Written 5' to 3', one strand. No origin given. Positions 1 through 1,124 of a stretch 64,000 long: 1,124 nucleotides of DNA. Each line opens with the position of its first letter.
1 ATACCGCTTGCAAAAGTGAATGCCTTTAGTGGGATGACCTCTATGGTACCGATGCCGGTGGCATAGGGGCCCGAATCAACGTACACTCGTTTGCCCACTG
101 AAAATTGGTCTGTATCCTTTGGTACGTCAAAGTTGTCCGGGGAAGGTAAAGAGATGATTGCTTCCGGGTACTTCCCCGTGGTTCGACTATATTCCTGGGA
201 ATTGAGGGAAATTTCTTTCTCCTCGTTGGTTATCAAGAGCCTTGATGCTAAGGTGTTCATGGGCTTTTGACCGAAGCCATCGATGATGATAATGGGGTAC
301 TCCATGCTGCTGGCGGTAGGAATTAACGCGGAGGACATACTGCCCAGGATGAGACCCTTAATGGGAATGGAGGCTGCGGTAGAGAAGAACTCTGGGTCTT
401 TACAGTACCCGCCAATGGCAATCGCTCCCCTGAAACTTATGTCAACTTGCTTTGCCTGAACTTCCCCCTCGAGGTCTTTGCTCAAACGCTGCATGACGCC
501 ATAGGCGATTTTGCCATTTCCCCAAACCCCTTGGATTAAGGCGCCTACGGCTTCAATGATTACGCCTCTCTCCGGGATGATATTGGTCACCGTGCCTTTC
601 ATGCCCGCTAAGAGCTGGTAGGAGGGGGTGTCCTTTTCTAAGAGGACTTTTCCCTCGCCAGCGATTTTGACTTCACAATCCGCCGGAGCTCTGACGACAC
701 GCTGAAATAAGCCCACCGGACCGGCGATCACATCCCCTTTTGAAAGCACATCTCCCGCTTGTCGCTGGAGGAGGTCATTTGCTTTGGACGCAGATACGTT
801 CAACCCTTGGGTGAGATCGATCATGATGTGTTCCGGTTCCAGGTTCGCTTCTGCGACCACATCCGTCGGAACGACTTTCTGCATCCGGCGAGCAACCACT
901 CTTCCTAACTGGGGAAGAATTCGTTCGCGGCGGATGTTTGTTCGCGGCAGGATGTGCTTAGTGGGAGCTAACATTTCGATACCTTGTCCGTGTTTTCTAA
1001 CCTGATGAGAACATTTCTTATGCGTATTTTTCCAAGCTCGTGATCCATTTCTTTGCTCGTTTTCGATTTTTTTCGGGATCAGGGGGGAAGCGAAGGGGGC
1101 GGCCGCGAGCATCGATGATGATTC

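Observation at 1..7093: Seven translationally coupled genes of unknown function: MutL/GlmL-like actin-fold protein embedded among four membrane proteins and a zinc-ribbon/acidic-IDR protein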

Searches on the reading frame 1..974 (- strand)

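Call 5: search_protein_families(library=pfam, max_evalue=1, proteins=[window:1-974:-])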
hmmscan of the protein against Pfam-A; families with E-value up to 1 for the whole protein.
window:1-974:- (324 aa): 1 family
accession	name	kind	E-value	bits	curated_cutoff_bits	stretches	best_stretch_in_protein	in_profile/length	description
PF00467.35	KOW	-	0.048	14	22.3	0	293-312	1-20/32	KOW motif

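Call 6: search_protein_families(library=ncbifam, max_evalue=1, proteins=[window:1-974:-])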
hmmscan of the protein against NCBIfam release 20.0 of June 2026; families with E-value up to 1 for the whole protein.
window:1-974:- (324 aa): 0 families
